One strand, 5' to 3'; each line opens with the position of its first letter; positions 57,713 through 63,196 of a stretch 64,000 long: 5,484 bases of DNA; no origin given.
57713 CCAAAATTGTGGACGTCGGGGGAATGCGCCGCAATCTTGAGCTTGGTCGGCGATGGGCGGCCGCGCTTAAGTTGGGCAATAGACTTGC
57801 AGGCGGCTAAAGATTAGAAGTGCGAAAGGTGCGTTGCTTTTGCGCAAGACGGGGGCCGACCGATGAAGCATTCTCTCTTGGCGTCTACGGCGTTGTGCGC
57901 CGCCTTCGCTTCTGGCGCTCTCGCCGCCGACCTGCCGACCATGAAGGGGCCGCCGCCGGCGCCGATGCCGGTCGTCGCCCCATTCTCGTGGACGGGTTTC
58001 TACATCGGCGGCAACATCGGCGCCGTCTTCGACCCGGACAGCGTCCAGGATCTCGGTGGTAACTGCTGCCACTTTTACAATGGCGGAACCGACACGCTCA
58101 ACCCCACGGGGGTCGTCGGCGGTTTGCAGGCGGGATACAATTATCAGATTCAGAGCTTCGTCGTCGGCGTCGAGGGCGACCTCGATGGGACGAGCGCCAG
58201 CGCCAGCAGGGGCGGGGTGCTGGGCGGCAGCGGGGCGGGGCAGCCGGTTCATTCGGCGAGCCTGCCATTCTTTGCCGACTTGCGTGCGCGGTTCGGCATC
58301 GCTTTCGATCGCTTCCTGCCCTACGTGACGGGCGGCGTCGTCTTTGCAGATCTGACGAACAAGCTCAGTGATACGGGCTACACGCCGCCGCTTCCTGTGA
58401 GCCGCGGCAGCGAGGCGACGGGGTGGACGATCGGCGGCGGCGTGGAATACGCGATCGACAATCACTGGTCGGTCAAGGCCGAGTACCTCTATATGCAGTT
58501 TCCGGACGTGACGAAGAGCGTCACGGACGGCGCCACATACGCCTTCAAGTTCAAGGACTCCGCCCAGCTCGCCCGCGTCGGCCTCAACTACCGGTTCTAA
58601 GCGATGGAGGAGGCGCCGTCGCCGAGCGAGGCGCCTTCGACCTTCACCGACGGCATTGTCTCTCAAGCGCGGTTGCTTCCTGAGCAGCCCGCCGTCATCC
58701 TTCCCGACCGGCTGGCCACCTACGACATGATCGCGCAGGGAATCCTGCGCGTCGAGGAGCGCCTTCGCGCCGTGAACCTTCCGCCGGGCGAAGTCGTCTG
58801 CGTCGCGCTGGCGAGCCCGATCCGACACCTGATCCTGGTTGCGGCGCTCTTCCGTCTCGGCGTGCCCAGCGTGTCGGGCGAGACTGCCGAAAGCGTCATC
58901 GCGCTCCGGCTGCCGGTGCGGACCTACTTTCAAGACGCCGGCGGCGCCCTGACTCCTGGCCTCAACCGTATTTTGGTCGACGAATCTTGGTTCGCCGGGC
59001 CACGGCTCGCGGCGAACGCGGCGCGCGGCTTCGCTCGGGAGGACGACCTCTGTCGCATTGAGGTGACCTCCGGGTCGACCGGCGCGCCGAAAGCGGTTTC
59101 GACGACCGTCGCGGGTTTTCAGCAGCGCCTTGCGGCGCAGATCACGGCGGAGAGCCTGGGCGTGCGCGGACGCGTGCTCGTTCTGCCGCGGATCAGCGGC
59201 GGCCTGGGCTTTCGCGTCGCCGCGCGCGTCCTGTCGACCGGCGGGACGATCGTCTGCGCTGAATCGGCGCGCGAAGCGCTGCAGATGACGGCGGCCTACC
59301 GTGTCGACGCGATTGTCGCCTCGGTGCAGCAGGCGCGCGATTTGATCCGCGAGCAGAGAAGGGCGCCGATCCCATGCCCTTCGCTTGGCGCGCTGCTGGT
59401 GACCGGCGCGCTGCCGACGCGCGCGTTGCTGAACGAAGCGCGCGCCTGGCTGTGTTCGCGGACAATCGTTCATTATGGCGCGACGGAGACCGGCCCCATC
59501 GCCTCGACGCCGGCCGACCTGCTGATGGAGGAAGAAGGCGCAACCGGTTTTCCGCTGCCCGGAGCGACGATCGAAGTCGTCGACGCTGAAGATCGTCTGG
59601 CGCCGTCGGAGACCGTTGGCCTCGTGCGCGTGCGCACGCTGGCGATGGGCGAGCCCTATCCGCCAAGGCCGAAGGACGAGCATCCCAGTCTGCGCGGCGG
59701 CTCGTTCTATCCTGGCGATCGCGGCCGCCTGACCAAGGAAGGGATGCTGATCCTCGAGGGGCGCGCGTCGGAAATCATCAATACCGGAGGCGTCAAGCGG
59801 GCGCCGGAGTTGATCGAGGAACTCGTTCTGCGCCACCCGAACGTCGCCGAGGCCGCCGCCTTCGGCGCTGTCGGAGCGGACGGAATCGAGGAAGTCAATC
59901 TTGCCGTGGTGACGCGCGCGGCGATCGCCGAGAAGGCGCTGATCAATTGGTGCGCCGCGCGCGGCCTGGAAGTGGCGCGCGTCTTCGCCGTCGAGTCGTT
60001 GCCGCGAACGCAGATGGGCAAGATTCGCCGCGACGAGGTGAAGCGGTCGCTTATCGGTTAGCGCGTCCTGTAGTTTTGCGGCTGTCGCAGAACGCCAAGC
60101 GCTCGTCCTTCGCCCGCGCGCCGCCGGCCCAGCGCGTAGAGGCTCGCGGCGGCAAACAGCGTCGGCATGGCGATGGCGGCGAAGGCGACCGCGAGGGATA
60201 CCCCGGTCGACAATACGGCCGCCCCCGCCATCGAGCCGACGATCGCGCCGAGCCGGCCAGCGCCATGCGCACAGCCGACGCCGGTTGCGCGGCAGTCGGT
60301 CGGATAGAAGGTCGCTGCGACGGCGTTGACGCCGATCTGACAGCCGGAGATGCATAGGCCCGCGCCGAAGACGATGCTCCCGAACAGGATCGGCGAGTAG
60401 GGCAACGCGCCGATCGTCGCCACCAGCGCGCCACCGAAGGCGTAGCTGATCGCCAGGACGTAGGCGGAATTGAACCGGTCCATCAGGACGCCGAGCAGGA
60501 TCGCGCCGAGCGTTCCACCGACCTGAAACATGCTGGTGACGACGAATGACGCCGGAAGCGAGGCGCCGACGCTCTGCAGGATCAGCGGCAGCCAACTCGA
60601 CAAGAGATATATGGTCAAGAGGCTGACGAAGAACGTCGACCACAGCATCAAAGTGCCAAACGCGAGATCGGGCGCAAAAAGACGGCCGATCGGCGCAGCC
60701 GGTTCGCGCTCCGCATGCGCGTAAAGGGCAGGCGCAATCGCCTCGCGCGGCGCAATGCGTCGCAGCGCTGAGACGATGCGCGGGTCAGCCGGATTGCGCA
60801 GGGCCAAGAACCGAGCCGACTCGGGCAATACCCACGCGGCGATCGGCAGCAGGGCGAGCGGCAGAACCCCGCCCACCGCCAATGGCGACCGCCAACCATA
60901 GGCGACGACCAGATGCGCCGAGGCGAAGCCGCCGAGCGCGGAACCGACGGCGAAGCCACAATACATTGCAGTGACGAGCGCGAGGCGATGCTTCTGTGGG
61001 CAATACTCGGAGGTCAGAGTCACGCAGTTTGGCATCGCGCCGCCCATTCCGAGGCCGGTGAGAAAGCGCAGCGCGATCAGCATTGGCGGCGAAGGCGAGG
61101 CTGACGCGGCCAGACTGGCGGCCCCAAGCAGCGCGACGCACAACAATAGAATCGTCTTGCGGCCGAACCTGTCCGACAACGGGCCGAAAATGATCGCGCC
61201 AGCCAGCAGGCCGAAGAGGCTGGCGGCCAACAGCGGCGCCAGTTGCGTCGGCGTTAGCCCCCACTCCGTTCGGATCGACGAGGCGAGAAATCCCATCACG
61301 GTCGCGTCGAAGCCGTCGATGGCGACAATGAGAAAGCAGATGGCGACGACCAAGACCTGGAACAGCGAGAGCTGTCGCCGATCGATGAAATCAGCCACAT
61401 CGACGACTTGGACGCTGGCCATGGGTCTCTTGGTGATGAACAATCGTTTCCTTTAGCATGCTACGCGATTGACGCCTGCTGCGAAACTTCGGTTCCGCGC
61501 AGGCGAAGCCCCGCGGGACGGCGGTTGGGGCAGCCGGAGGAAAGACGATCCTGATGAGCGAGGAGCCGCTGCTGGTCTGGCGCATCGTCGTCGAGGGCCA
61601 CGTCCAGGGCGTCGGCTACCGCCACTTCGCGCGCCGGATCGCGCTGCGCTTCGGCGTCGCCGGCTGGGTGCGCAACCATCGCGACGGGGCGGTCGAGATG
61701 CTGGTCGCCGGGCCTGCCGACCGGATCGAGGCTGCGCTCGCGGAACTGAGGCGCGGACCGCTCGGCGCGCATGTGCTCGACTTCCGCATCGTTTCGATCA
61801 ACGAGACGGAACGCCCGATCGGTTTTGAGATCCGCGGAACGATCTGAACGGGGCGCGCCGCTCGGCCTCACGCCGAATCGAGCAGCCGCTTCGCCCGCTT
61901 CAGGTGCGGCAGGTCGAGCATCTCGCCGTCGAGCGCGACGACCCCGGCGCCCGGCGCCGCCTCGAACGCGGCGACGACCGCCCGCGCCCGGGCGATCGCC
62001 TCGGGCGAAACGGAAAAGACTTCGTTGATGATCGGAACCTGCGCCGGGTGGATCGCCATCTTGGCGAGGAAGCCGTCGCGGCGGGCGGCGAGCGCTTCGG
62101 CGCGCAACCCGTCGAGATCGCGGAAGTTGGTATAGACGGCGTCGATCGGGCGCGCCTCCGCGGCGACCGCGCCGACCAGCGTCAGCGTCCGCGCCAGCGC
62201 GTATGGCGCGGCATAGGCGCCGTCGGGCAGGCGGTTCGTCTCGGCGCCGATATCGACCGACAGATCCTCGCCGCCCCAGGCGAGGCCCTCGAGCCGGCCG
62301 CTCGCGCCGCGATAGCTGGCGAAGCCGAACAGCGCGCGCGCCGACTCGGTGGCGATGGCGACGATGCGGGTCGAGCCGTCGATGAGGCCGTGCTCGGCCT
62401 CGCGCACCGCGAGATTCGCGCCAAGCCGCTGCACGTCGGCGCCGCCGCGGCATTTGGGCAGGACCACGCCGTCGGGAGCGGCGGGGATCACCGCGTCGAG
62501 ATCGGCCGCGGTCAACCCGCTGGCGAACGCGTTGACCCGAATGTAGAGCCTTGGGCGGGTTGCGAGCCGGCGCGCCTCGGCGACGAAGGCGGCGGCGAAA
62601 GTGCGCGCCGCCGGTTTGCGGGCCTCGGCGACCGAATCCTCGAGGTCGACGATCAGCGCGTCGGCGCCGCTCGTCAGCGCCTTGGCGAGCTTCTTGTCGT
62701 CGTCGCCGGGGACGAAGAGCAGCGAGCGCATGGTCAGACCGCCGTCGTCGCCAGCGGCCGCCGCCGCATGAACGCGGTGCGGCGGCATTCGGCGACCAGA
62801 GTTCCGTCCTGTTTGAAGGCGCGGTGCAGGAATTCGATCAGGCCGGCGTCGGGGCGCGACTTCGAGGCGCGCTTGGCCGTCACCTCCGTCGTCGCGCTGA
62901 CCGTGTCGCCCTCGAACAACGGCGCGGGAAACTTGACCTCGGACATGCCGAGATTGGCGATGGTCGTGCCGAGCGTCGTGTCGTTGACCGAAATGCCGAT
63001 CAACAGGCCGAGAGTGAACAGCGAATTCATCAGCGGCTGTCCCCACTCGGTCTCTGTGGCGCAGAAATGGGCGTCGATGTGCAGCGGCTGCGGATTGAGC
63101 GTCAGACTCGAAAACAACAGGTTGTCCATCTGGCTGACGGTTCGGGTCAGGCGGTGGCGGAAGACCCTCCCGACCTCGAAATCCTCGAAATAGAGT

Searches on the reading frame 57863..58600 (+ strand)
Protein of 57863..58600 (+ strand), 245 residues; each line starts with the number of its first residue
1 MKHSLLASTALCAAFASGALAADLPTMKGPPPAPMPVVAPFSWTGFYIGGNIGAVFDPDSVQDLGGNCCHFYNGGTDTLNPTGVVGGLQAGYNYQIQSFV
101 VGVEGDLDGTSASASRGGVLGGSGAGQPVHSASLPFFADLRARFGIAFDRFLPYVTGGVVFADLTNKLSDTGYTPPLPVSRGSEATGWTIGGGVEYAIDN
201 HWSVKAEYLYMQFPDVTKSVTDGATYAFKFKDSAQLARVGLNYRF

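Call 78: search_protein_families(library=pfam, proteins=[window:57863-58600:+], max_evalue=0.00001)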
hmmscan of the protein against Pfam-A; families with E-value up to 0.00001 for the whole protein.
window:57863-58600:+ (245 aa): 1 family
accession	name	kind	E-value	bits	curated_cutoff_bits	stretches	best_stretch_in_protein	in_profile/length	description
PF13505.12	OMP_b-brl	-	1.9e-18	67.7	28.7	1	42-245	18-175/175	Outer membrane protein beta-barrel domain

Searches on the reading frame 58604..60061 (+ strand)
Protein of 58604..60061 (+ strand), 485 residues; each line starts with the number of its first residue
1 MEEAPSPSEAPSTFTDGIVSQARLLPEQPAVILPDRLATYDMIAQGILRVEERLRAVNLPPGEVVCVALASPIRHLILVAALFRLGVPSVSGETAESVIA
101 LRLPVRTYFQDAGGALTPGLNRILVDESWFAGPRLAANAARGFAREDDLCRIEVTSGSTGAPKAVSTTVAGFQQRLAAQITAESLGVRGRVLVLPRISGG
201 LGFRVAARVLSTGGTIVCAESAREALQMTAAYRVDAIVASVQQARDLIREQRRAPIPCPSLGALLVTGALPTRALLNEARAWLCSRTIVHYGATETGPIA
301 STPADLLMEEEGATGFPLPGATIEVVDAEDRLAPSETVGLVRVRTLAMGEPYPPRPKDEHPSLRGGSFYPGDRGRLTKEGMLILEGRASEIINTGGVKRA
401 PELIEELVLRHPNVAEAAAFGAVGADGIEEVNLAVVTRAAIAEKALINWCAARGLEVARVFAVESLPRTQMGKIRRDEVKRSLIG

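Call 47: search_protein_families(library=pfam, proteins=[window:58604-60061:+], max_evalue=0.00001)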
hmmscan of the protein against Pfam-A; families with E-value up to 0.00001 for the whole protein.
window:58604-60061:+ (485 aa): 2 families
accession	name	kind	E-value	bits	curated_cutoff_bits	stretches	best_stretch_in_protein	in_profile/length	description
PF00501.34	AMP-binding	-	6.8e-28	98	29.9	1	144-348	159-379/384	AMP-binding enzyme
PF13193.12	AMP-binding_C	-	3.9e-06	28.1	24.5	0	404-473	2-76/76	AMP-binding enzyme C-terminal domain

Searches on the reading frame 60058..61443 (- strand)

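Call 47: search_protein_families(library=pfam, proteins=[window:60058-61443:-], max_evalue=0.00001)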
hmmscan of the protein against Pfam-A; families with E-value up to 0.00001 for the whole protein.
window:60058-61443:- (461 aa): 2 families
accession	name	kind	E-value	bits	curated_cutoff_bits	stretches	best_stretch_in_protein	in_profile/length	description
PF07690.21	MFS_1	-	1.2e-52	179.4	33.4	2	37-403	2-346/347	Major Facilitator Superfamily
PF00083.30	Sugar_tr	-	4.2e-24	85.7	22.3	1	70-217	50-202/452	Sugar (and other) transporter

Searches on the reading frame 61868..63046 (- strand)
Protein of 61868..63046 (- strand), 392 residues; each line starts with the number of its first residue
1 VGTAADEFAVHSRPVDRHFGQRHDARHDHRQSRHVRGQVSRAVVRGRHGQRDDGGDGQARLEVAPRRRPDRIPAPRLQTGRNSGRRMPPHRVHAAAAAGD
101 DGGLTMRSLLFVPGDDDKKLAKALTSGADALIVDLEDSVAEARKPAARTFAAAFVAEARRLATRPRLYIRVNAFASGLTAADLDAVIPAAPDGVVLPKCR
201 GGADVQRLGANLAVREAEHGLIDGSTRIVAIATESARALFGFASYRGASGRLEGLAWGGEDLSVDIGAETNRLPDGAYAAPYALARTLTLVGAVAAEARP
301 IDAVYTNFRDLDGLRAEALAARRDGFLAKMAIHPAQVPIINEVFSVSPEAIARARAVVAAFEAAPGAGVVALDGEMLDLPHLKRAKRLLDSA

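Call 78: search_protein_families(library=pfam, proteins=[window:61868-63046:-], max_evalue=0.00001)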
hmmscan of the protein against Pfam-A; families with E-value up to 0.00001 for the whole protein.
window:61868-63046:- (392 aa): 2 families
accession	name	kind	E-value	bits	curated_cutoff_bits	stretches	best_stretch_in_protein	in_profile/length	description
PF03328.21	HpcH_HpaI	-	3.8e-30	105.3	25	1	107-334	1-221/221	HpcH/HpaI aldolase/citrate lyase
PF15617.12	C-C_Bond_Lyase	-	1.2e-12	48.1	28.4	1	311-391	235-314/320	C-C_Bond_Lyase of the TIM-Barrel fold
